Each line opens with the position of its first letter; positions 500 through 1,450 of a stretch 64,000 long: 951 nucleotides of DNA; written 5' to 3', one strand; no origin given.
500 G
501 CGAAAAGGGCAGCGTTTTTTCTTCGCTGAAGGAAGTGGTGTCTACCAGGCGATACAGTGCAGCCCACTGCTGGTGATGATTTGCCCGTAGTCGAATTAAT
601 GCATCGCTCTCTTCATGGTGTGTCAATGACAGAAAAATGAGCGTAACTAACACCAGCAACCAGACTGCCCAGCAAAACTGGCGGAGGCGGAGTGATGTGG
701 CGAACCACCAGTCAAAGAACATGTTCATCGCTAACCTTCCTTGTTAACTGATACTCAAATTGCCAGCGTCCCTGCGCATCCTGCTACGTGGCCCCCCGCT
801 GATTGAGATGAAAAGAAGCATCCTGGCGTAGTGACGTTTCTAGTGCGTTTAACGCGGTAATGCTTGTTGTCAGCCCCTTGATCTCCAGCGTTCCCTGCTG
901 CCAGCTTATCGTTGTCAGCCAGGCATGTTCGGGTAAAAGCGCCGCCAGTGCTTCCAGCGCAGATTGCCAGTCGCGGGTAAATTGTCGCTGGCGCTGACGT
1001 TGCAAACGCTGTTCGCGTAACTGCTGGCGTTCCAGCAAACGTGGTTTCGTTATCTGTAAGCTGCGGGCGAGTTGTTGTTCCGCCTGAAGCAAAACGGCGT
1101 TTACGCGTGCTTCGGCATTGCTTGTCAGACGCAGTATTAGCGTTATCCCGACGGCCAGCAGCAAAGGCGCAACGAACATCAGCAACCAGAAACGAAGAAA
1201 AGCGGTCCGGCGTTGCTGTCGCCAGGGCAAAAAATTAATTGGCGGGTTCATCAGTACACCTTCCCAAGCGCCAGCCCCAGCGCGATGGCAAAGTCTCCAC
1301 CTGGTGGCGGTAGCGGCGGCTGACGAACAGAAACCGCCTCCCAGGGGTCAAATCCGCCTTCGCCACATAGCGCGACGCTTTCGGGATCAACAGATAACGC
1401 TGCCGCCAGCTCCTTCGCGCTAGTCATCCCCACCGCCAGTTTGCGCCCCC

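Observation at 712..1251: hofN carries an in-frame TAG that removes the last 24 codons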

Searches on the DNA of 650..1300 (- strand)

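Call 3: search_dna_similar(query=window:650-1300:-, collection=ecoli_genomes, mode=near, max_rows=30)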
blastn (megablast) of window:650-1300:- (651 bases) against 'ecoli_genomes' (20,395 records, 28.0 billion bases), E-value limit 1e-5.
Records with a match: 5426; places in all: 5428; records where one place covers at least 80% of the query: 5425.
Genomes with a match: 5425 of 5426; with a place that covers at least 80% of the query: 5424. Places per genome that has any: lowest 1, median 1, highest 2. On chromosomes: 5427 places; on plasmids: 1.
Best place of each record, by identity: >=99% 178; 95-99% 5226; 90-95% 22.
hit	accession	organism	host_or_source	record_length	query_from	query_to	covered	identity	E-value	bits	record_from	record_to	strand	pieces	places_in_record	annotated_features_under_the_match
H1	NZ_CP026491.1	Escherichia coli strain HS13-1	Homo sapiens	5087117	1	651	100%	100.0%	0e+0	1203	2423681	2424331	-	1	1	hofN: DNA utilization protein HofN | hofO: DNA utilization protein HofO | hofM: DNA utilization protein HofM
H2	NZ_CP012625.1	Escherichia coli strain SF-468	Homo sapiens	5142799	1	651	100%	100.0%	0e+0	1203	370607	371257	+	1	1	hofN: DNA utilization protein HofN | hofO: DNA utilization protein HofO | hofM: DNA utilization protein HofM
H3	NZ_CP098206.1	Escherichia coli strain Z0117EC0054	Canis lupus familiaris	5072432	1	651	100%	100.0%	0e+0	1203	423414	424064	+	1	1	hofN: DNA utilization protein HofN | hofO: DNA utilization protein HofO | hofM: DNA utilization protein HofM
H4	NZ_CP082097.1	Escherichia coli strain MS15052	Homo sapiens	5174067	1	651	100%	100.0%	0e+0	1203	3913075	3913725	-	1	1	hofN: DNA utilization protein HofN | hofO: DNA utilization protein HofO | hofM: DNA utilization protein HofM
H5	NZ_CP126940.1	Escherichia coli O2:K1:H7 strain APEC E18055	Gallus gallus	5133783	1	651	100%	100.0%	0e+0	1203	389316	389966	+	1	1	hofN: DNA utilization protein HofN | hofO: DNA utilization protein HofO | hofM: DNA utilization protein HofM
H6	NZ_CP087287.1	Escherichia coli strain APEC 16-1068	chicken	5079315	1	651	100%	100.0%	0e+0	1203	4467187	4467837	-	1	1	hofN: DNA utilization protein HofN | hofO: DNA utilization protein HofO | hofM: DNA utilization protein HofM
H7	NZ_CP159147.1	Escherichia coli strain 10035004-3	Homo sapiens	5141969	1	651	100%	100.0%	0e+0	1203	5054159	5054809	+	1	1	hofN: DNA utilization protein HofN | hofO: DNA utilization protein HofO | hofM: DNA utilization protein HofM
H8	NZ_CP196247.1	Escherichia coli strain AH21G053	Homo sapiens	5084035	1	651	100%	100.0%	0e+0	1203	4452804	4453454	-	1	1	hofN: DNA utilization protein HofN | hofO: DNA utilization protein HofO | hofM: DNA utilization protein HofM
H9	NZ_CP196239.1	Escherichia coli strain AH19D088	Homo sapiens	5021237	1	651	100%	100.0%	0e+0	1203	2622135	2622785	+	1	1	hofN: DNA utilization protein HofN | hofO: DNA utilization protein HofO | hofM: DNA utilization protein HofM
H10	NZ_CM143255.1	Escherichia coli strain UID2404240036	Homo sapiens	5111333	1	651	100%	100.0%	0e+0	1203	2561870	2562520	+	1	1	hofN: DNA utilization protein HofN | hofO: DNA utilization protein HofO | hofM: DNA utilization protein HofM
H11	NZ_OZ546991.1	Escherichia coli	Homo sapiens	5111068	1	651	100%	100.0%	0e+0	1203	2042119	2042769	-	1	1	hofN: DNA utilization protein HofN | hofO: DNA utilization protein HofO | hofM: DNA utilization protein HofM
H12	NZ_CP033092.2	Escherichia coli DSM 30083 = JCM 1649 = ATCC 11775 strain ...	-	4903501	1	651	100%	99.8%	0e+0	1197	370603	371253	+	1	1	hofN: DNA utilization protein HofN | hofO: DNA utilization protein HofO | hofM: DNA utilization protein HofM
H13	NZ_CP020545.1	Escherichia coli strain ZJ3920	Homo sapiens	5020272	1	651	100%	99.8%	0e+0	1197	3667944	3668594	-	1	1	hofN: DNA utilization protein HofN | hofO: DNA utilization protein HofO | hofM: DNA utilization protein HofM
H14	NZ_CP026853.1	Escherichia coli strain MS7163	Homo sapiens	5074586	1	651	100%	99.8%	0e+0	1197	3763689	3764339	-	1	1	hofN: DNA utilization protein HofN | hofO: DNA utilization protein HofO | hofM: DNA utilization protein HofM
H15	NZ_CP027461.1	Escherichia coli strain 95-3322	missing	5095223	1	651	100%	99.8%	0e+0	1197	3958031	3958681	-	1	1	hofN: DNA utilization protein HofN | hofO: DNA utilization protein HofO | hofM: DNA utilization protein HofM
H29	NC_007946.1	Escherichia coli UTI89 strain UTI89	-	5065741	1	651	100%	99.8%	0e+0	1197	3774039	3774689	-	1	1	hofN: DNA utilization protein HofN | hofO: DNA utilization protein HofO | hofM: DNA utilization protein HofM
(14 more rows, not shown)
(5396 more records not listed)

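Call 5: get_annotated_region(hit=H2, flank=2500)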
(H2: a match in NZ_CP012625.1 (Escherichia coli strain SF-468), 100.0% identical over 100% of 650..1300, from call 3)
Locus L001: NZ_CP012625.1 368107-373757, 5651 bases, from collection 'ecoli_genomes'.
description: Escherichia coli strain SF-468 chromosome, complete genome
organism: Escherichia coli strain SF-468 (NCBI taxid 562)
replicon: chromosome; assembly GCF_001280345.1
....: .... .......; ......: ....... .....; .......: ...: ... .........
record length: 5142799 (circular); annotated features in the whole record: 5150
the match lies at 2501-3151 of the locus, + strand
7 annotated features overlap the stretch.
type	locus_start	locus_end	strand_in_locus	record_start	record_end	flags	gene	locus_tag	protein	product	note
CDS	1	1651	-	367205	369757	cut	mrcA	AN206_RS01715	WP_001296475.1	peptidoglycan glycosyltransferase/peptidoglycan DD-transpeptidase MrcA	-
CDS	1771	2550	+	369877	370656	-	hofM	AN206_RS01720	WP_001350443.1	DNA utilization protein HofM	-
CDS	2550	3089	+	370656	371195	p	hofN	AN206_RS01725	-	DNA utilization protein HofN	internal stop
CDS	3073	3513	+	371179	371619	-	hofO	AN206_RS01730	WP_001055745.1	DNA utilization protein HofO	-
CDS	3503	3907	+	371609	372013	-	hofP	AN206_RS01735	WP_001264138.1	DNA utilization protein HofP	-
CDS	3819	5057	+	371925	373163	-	hofQ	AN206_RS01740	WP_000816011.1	DNA uptake porin HofQ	-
CDS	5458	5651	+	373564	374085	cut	aroK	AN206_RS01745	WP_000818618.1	shikimate kinase AroK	-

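Call 6: get_annotated_region(hit=H29, flank=2500)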
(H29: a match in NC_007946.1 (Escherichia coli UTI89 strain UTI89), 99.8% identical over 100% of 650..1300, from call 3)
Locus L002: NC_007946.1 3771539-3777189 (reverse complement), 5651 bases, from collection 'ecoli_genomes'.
description: Escherichia coli UTI89, complete sequence
organism: Escherichia coli UTI89 strain UTI89 (NCBI taxid 364106)
replicon: chromosome; assembly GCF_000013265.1
host: -; source: -; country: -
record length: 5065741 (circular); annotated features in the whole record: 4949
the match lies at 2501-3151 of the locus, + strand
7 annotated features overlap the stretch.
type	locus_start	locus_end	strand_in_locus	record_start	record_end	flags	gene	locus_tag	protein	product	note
CDS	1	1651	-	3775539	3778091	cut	mrcA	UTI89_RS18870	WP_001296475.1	peptidoglycan glycosyltransferase/peptidoglycan DD-transpeptidase MrcA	-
CDS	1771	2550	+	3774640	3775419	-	hofM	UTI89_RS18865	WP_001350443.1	DNA utilization protein HofM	-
CDS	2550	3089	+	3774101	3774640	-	hofN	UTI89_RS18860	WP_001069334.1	DNA utilization protein HofN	-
CDS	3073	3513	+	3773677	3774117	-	hofO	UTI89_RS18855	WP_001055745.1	DNA utilization protein HofO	-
CDS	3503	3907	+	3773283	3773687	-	hofP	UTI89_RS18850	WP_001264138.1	DNA utilization protein HofP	-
CDS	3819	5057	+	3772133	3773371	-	hofQ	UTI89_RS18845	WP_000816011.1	DNA uptake porin HofQ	-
CDS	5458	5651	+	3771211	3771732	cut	aroK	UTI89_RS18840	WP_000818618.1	shikimate kinase AroK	-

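Call 9: search_dna_similar(query=window:759-813:-, collection=ecoli_genomes, mode=near, max_rows=60, max_evalue=10)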
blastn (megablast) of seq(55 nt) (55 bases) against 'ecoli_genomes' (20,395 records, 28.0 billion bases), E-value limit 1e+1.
Records with a match: 12; places in all: 12; records where one place covers at least 80% of the query: 12.
Genomes with a match: 12 of 5426; with a place that covers at least 80% of the query: 12. Places per genome that has any: lowest 1, median 1, highest 1. On chromosomes: 12 places; on plasmids: 0.
Best place of each record, by identity: >=99% 11; 95-99% 1.
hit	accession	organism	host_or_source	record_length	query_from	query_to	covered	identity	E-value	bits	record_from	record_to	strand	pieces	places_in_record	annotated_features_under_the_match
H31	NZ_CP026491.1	Escherichia coli strain HS13-1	Homo sapiens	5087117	1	55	100%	100.0%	9e-20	102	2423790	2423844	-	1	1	hofN: DNA utilization protein HofN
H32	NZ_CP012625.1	Escherichia coli strain SF-468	Homo sapiens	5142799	1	55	100%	100.0%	9e-20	102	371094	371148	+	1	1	hofN: DNA utilization protein HofN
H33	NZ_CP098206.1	Escherichia coli strain Z0117EC0054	Canis lupus familiaris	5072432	1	55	100%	100.0%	9e-20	102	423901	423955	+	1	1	hofN: DNA utilization protein HofN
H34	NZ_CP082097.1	Escherichia coli strain MS15052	Homo sapiens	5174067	1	55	100%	100.0%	9e-20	102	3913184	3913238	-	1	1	hofN: DNA utilization protein HofN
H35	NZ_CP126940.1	Escherichia coli O2:K1:H7 strain APEC E18055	Gallus gallus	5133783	1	55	100%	100.0%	9e-20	102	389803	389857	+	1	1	hofN: DNA utilization protein HofN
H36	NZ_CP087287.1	Escherichia coli strain APEC 16-1068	chicken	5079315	1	55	100%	100.0%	9e-20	102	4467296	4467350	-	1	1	hofN: DNA utilization protein HofN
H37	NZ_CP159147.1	Escherichia coli strain 10035004-3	Homo sapiens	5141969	1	55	100%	100.0%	9e-20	102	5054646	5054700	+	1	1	hofN: DNA utilization protein HofN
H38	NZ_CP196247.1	Escherichia coli strain AH21G053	Homo sapiens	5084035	1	55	100%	100.0%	9e-20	102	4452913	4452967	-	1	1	hofN: DNA utilization protein HofN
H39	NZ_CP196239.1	Escherichia coli strain AH19D088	Homo sapiens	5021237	1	55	100%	100.0%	9e-20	102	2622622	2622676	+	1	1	hofN: DNA utilization protein HofN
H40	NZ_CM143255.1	Escherichia coli strain UID2404240036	Homo sapiens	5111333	1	55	100%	100.0%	9e-20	102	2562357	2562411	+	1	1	hofN: DNA utilization protein HofN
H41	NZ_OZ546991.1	Escherichia coli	Homo sapiens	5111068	1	55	100%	100.0%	9e-20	102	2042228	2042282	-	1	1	hofN: DNA utilization protein HofN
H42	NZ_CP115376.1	Escherichia coli strain CUVET20-PYO4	dog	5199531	1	55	100%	98.2%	4e-18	97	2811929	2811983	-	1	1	hofN: PilN domain-containing protein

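Call 11: get_annotated_region(hit=H42, flank=3000)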
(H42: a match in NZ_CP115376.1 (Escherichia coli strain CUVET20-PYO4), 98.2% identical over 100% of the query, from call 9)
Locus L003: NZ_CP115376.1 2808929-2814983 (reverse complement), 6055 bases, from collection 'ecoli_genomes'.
description: Escherichia coli strain CUVET20-PYO4 chromosome, complete genome
organism: Escherichia coli strain CUVET20-PYO4 (NCBI taxid 562)
replicon: chromosome; assembly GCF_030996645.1
host: dog; source: Endometrium; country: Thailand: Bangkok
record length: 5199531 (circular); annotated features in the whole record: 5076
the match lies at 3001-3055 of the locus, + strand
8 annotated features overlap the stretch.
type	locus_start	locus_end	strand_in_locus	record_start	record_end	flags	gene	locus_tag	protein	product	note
CDS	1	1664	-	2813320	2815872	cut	mrcA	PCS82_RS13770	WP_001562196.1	peptidoglycan glycosyltransferase/peptidoglycan DD-transpeptidase MrcA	-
CDS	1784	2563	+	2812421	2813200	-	hofM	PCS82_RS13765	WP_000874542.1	DNA utilization protein HofM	-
CDS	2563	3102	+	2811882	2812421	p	hofN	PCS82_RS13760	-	PilN domain-containing protein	internal stop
CDS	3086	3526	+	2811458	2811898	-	hofO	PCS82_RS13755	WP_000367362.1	DNA utilization protein HofO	-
CDS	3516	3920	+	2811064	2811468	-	hofP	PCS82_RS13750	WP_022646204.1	DNA utilization protein HofP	-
CDS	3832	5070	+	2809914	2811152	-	hofQ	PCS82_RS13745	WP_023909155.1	DNA uptake porin HofQ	-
CDS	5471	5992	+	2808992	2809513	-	aroK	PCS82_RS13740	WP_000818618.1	shikimate kinase AroK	-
CDS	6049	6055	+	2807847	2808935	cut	aroB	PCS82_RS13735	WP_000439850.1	3-dehydroquinate synthase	-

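Call 12: get_annotated_region(hit=H35, flank=3000)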
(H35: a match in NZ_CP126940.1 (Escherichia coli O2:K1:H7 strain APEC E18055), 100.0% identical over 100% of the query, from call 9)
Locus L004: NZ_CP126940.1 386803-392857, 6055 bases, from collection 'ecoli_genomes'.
description: Escherichia coli O2:K1:H7 strain APEC E18055 chromosome, complete genome
organism: Escherichia coli O2:K1:H7 strain APEC E18055 (NCBI taxid 3050628)
replicon: chromosome; assembly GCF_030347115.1
host: Gallus gallus; source: Liver and spleen; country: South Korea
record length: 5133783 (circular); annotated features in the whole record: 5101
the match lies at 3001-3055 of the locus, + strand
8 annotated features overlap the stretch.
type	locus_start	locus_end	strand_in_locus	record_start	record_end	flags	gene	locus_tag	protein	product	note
CDS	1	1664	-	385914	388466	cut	mrcA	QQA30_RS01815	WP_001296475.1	peptidoglycan glycosyltransferase/peptidoglycan DD-transpeptidase MrcA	-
CDS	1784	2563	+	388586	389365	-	hofM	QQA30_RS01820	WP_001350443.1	DNA utilization protein HofM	-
CDS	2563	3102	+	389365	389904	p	hofN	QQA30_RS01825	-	DNA utilization protein HofN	internal stop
CDS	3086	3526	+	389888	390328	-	hofO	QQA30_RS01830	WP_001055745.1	DNA utilization protein HofO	-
CDS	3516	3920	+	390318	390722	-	hofP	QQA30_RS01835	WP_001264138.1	DNA utilization protein HofP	-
CDS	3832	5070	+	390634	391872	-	hofQ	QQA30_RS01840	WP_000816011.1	DNA uptake porin HofQ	-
CDS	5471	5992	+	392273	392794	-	aroK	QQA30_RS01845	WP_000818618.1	shikimate kinase AroK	-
CDS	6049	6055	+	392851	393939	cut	aroB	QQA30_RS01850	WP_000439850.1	3-dehydroquinate synthase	-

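Call 46: search_dna_similar(query=L003:2513-3163:+, collection=ecoli_genomes, mode=near, max_rows=15)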
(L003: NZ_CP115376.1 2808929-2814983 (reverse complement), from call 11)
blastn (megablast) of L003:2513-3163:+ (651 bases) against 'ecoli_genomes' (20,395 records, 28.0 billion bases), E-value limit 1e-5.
Records with a match: 5426; places in all: 5428; records where one place covers at least 80% of the query: 5425.
Genomes with a match: 5425 of 5426; with a place that covers at least 80% of the query: 5424. Places per genome that has any: lowest 1, median 1, highest 2. On chromosomes: 5427 places; on plasmids: 1.
Best place of each record, by identity: >=99% 84; 95-99% 4587; 90-95% 755.
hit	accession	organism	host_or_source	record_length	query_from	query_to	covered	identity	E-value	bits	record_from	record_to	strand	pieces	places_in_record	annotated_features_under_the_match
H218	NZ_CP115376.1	Escherichia coli strain CUVET20-PYO4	dog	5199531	1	651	100%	100.0%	0e+0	1203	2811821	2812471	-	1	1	hofN: PilN domain-containing protein | hofO: DNA utilization protein HofO | hofM: DNA utilization protein HofM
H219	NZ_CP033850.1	Escherichia coli strain FDAARGOS_497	Homo sapiens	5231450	1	651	100%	99.8%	0e+0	1197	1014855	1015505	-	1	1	hofN: PilN domain-containing protein | hofO: DNA utilization protein HofO | hofM: DNA utilization protein HofM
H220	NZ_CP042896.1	Escherichia coli strain CFSAN061771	missing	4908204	1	651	100%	99.8%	0e+0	1197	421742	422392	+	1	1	hofN: PilN domain-containing protein | hofO: DNA utilization protein HofO | hofM: DNA utilization protein HofM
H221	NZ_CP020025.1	Escherichia coli strain WB61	Rupornis magnirostris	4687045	1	651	100%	99.8%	0e+0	1197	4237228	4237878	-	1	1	hofN: PilN domain-containing protein | hofO: DNA utilization protein HofO | hofM: DNA utilization protein HofM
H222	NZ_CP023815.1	Escherichia coli strain IMT16316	wild bird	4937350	1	651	100%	99.8%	0e+0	1197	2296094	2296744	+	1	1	hofN: PilN domain-containing protein | hofO: DNA utilization protein HofO | hofM: DNA utilization protein HofM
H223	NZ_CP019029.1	Escherichia coli strain Ecol_881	Homo sapiens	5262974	1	651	100%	99.8%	0e+0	1197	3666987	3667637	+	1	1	hofN: PilN domain-containing protein | hofO: DNA utilization protein HofO | hofM: DNA utilization protein HofM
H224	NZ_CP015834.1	Escherichia coli strain MS6198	Homo sapiens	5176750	1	651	100%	99.8%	0e+0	1197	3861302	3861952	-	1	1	hofN: PilN domain-containing protein | hofO: DNA utilization protein HofO | hofM: DNA utilization protein HofM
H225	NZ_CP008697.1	Escherichia coli strain ST648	Homo sapiens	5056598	1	651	100%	99.8%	0e+0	1197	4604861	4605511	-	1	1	hofN: PilN domain-containing protein | hofO: DNA utilization protein HofO | hofM: DNA utilization protein HofM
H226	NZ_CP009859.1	Escherichia coli strain ECONIH1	rectal swab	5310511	1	651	100%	99.8%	0e+0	1197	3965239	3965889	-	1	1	hofN: PilN domain-containing protein | hofO: DNA utilization protein HofO | hofM: DNA utilization protein HofM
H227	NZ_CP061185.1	Escherichia coli strain LD67-1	feces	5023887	1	651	100%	99.8%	0e+0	1197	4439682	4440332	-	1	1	hofN: PilN domain-containing protein | hofO: DNA utilization protein HofO | hofM: DNA utilization protein HofM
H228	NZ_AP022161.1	Escherichia coli strain WP5-S18-ESBL-08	-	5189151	1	651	100%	99.8%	0e+0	1197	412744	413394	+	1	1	hofN: PilN domain-containing protein | hofO: DNA utilization protein HofO | hofM: DNA utilization protein HofM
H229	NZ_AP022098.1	Escherichia coli strain WP4-S18-ESBL-09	-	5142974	1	651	100%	99.8%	0e+0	1197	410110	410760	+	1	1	hofN: PilN domain-containing protein | hofO: DNA utilization protein HofO | hofM: DNA utilization protein HofM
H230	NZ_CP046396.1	Escherichia coli strain ampC_0069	Homo sapiens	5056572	1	651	100%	99.8%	0e+0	1197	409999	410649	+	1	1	hofN: PilN domain-containing protein | hofO: DNA utilization protein HofO | hofM: DNA utilization protein HofM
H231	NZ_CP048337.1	Escherichia coli strain 142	environment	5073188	1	651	100%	99.8%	0e+0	1197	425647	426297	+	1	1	hofN: PilN domain-containing protein | hofO: DNA utilization protein HofO | hofM: DNA utilization protein HofM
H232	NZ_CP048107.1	Escherichia coli strain 201609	Homo sapiens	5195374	1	651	100%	99.8%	0e+0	1197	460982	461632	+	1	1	hofN: PilN domain-containing protein | hofO: DNA utilization protein HofO | hofM: DNA utilization protein HofM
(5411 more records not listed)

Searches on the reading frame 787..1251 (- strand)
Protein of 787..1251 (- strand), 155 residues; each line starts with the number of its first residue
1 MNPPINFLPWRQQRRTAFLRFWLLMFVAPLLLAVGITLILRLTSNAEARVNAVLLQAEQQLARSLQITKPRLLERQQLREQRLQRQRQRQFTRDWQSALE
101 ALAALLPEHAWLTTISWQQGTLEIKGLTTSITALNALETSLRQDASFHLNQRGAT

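Call 21: list_cluster_members(proteins=[window:787-1251:-, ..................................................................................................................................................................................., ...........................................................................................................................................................])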
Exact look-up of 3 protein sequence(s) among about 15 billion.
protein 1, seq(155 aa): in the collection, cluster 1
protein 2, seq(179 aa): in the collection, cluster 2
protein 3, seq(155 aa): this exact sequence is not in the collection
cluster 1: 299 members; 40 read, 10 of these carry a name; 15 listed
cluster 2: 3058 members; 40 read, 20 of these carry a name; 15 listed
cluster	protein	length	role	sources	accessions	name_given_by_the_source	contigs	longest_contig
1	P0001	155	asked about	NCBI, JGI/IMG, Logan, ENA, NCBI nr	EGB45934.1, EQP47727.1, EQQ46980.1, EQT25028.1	fimbrial assembly protein [Escherichia coli HVH 104 (4-6977960)] | fimbrial assembly protein [Escherichia coli H252]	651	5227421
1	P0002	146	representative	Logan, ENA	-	-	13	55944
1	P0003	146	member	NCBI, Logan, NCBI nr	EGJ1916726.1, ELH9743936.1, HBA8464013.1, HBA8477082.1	TPA: DNA utilization protein HofO [Escherichia coli] | DNA utilization protein HofO [Escherichia coli]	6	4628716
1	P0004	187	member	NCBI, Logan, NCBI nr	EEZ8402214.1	DNA utilization protein HofN [Escherichia coli]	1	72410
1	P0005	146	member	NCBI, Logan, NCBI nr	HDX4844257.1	TPA: DNA utilization protein HofO [Escherichia coli] | DNA utilization protein HofO [Escherichia coli]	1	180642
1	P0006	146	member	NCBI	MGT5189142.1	DNA utilization protein HofO [Escherichia coli]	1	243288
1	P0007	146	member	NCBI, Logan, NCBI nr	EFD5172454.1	DNA utilization protein HofO [Escherichia coli]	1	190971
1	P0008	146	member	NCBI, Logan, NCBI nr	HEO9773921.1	TPA: DNA utilization protein HofO [Escherichia coli] | DNA utilization protein HofO [Escherichia coli]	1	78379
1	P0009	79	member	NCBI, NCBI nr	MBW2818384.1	DNA utilization protein HofO, partial [Escherichia coli] | DNA utilization protein HofO [Escherichia coli]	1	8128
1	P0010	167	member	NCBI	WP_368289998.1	PilN domain-containing protein, partial [Escherichia coli]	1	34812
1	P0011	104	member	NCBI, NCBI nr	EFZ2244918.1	DNA utilization protein HofN, partial [Shigella sonnei] | DNA utilization protein HofN [Shigella sonnei]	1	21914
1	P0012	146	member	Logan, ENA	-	-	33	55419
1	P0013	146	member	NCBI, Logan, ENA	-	-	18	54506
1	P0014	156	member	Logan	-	-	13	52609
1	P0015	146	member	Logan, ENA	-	-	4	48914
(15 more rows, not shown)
